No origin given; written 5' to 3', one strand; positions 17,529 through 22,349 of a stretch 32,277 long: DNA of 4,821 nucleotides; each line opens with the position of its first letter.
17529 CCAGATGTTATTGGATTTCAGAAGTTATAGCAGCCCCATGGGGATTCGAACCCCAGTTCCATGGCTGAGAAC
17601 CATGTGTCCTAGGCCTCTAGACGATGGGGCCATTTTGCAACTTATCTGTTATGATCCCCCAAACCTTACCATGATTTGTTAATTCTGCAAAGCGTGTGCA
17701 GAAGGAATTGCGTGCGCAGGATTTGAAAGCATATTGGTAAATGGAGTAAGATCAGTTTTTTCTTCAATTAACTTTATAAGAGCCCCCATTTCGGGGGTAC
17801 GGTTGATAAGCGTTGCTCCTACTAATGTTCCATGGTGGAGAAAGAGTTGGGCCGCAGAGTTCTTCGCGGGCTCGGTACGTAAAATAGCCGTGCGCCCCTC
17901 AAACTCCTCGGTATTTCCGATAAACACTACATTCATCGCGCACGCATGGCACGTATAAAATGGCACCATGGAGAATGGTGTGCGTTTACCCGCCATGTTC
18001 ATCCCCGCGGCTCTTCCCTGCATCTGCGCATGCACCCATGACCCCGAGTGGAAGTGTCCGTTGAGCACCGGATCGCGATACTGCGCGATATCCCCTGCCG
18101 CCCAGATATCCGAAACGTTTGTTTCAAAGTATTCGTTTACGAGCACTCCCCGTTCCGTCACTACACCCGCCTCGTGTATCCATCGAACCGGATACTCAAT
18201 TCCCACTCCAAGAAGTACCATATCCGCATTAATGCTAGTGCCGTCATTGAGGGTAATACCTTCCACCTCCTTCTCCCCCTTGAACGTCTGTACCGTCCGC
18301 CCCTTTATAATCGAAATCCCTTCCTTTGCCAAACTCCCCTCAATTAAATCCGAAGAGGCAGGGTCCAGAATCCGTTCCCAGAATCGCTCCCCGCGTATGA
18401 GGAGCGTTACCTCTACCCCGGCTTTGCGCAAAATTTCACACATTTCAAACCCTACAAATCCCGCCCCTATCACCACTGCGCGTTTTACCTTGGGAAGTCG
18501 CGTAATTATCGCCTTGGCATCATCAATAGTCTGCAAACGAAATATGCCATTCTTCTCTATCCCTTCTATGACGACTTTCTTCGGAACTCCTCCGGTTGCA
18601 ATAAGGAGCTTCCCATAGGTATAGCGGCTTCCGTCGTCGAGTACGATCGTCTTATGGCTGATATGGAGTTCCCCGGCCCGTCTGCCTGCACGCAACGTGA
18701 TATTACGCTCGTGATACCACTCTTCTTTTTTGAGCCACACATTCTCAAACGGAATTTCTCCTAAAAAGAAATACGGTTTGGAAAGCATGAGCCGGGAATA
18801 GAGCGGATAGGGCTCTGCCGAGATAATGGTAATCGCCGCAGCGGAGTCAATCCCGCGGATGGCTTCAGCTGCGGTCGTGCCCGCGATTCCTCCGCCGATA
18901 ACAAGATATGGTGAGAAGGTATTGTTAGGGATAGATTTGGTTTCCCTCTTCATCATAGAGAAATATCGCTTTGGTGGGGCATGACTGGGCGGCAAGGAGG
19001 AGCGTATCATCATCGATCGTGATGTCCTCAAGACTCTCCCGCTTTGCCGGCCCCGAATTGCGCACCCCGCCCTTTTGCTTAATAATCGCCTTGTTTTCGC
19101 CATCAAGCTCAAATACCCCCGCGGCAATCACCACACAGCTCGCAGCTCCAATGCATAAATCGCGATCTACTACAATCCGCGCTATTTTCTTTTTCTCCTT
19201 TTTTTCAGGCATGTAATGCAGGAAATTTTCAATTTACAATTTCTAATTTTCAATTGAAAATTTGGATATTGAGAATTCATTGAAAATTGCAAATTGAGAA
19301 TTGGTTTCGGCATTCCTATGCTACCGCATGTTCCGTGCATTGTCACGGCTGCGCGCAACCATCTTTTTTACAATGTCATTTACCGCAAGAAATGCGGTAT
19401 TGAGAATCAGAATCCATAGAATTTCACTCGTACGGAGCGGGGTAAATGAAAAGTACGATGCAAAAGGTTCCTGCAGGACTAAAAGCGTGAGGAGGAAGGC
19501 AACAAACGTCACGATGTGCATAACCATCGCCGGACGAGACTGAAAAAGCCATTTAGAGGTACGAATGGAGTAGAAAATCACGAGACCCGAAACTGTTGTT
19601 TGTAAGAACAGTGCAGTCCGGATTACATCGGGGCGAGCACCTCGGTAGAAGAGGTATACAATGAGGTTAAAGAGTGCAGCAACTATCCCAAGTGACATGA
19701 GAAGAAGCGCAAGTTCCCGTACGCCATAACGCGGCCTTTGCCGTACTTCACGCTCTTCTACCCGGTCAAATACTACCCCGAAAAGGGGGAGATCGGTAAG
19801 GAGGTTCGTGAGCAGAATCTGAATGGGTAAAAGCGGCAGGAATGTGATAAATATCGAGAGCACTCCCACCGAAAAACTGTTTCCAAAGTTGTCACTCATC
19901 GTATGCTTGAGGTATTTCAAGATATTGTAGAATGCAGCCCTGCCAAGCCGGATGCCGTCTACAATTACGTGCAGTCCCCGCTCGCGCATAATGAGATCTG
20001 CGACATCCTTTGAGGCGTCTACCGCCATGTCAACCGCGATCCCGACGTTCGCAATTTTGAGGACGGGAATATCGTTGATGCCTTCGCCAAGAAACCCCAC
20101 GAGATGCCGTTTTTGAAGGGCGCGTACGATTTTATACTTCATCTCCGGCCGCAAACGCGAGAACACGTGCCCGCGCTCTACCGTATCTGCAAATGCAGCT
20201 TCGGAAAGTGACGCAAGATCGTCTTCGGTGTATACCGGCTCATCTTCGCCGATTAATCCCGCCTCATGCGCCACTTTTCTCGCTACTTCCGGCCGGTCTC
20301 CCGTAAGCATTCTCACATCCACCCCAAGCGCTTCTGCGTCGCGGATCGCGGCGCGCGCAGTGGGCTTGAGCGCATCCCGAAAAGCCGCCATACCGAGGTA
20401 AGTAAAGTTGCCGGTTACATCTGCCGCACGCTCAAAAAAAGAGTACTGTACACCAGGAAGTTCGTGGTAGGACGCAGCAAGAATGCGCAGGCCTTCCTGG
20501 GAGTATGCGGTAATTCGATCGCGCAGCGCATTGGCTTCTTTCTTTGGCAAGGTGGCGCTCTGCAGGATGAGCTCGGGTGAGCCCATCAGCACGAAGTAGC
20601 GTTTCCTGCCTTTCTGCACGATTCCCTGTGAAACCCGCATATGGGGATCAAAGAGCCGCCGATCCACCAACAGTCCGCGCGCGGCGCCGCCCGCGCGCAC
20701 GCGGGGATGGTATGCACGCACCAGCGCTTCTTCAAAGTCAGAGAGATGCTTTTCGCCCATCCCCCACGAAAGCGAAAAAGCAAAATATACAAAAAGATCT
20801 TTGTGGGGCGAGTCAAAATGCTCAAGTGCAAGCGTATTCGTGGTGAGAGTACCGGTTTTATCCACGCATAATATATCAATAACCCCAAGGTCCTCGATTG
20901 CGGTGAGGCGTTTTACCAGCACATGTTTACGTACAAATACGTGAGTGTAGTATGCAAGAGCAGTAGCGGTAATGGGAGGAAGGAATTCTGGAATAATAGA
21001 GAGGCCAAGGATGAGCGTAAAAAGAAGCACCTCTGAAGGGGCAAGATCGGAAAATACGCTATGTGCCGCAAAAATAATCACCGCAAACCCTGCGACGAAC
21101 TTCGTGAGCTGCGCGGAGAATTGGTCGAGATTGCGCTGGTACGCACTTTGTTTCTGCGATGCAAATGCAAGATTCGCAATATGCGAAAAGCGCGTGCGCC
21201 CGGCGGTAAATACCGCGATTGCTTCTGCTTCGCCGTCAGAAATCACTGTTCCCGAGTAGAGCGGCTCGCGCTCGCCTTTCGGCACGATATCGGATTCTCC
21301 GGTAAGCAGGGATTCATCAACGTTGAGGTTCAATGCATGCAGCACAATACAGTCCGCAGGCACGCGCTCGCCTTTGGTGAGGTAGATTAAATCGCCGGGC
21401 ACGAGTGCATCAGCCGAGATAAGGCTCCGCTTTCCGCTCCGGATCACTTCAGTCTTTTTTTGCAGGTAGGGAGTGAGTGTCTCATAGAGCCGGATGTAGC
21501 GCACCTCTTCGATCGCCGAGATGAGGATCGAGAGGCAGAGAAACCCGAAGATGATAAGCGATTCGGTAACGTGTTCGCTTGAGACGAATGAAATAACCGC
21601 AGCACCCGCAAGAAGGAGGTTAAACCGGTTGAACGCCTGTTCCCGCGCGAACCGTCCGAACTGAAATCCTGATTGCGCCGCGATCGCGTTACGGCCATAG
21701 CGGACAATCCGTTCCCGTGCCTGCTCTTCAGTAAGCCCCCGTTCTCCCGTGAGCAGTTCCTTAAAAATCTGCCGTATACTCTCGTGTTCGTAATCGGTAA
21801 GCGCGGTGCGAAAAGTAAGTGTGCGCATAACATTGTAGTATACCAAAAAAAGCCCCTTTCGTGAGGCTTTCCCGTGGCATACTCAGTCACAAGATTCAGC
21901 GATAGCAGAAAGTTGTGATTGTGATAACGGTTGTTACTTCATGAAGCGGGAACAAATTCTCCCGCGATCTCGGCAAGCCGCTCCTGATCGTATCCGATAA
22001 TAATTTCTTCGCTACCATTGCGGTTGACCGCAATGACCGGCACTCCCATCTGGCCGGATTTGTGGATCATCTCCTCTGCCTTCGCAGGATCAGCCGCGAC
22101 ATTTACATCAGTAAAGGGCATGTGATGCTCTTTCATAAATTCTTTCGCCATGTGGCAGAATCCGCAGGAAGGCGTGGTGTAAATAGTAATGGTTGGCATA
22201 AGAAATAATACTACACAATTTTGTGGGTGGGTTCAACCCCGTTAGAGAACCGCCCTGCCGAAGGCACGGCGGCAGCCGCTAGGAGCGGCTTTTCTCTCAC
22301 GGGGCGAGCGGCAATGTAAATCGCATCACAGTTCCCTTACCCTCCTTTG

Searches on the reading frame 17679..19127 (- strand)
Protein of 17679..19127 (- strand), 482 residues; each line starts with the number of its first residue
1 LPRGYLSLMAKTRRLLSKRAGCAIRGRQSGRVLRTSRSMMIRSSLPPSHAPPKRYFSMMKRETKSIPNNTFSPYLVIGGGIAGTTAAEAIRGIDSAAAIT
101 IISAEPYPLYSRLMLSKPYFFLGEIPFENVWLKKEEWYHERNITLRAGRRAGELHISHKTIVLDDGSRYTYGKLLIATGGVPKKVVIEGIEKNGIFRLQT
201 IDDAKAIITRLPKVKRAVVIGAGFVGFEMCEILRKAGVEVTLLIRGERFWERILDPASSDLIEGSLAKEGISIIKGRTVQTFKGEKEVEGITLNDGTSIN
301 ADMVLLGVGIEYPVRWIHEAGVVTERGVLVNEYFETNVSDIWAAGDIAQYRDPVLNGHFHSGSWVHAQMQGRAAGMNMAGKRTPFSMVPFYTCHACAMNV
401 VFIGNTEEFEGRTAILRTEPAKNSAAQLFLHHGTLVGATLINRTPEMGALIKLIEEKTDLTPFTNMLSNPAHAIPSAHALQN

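Call 10: search_protein_families(library=pfam, proteins=[window:17679-19127:-])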
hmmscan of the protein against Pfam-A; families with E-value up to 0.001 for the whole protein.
window:17679-19127:- (482 aa): 7 families
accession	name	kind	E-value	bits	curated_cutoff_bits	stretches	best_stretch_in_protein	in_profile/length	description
PF07992.20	Pyr_redox_2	-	3.1e-56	191.4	26.1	1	74-371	3-291/291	Pyridine nucleotide-disulphide oxidoreductase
PF00070.33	Pyr_redox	-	1.2e-18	67.9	22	1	216-296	1-82/82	Pyridine nucleotide-disulphide oxidoreductase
PF13738.12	Pyr_redox_3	-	8e-08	32.3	30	1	165-345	119-305/305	Pyridine nucleotide-disulphide oxidoreductase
PF01262.27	AlaDh_PNT_C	-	5.7e-05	23.1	23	0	67-96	24-53/214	Alanine dehydrogenase/PNT, C-terminal domain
PF14759.12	Reductase_C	-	9e-05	23.3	25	1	411-462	20-71/85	Reductase C-terminal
PF18267.7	Rubredoxin_C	-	0.00064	20.1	25.9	0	398-458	10-70/70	Rubredoxin NAD+ reductase C-terminal domain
PF13450.12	NAD_binding_8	-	0.00074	20.2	21.9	0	219-243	1-25/68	NAD(P)-binding Rossmann-like domain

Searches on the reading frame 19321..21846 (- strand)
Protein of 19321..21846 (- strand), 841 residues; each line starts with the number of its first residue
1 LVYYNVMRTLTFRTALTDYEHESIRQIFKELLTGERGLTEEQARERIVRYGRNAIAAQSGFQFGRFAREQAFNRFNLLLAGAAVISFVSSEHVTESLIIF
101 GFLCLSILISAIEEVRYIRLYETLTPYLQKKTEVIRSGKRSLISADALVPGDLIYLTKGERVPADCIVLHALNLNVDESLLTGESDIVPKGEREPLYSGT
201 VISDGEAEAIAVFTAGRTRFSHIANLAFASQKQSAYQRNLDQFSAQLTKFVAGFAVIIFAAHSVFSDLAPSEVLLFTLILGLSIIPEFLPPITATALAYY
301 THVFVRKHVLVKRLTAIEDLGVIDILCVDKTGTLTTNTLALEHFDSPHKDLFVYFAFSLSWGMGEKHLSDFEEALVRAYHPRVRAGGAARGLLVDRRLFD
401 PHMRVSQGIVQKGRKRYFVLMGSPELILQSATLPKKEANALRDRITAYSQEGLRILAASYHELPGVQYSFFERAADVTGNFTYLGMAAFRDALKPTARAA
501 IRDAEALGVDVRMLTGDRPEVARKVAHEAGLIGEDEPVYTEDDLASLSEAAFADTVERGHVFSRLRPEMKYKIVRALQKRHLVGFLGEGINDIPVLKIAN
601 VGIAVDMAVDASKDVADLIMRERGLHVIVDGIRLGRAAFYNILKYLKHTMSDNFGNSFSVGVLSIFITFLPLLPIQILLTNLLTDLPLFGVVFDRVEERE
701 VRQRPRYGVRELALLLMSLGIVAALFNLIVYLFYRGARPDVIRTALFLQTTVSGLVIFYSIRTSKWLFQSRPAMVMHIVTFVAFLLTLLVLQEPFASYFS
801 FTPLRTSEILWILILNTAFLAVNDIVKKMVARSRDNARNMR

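Call 10: search_protein_families(library=pfam, proteins=[window:19321-21846:-])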
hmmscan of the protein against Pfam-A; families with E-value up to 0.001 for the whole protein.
window:19321-21846:- (841 aa): 4 families
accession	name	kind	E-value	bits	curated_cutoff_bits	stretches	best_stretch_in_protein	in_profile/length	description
PF00122.25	E1-E2_ATPase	-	1.1e-38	133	28.1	1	128-299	3-173/181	E1-E2 ATPase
PF00689.26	Cation_ATPase_C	-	2.6e-17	63.6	27.3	1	669-828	1-174/175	Cation transporting ATPase, C-terminus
PF00702.32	Hydrolase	-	3.9e-13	50.7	26.4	1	323-599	1-190/191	haloacid dehalogenase-like hydrolase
PF00690.31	Cation_ATPase_N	-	3.5e-10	39.8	20.4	1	20-86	2-69/69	Cation transporter/ATPase, N-terminus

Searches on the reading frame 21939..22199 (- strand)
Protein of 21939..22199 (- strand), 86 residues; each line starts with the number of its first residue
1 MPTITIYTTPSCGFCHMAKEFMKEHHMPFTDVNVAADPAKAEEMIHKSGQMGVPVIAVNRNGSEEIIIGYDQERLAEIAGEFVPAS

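Call 10: search_protein_families(library=pfam, proteins=[window:21939-22199:-])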
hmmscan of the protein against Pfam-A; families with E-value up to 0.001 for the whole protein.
window:21939-22199:- (86 aa): 2 families
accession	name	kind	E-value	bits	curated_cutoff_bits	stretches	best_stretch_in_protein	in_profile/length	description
PF00462.30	Glutaredoxin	-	6.8e-18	65.1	22.9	1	4-60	1-57/60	Glutaredoxin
PF05768.20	Glrx-like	-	1.2e-05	26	26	1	3-76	1-73/77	Glutaredoxin-like domain (DUF836)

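Call 24: find_encoding_contigs(protein=window:21939-22199:-, flank=3000, max_places=10)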
Protein window:21939-22199:- (86 aa): no gene with exactly this product is on record in the collection.
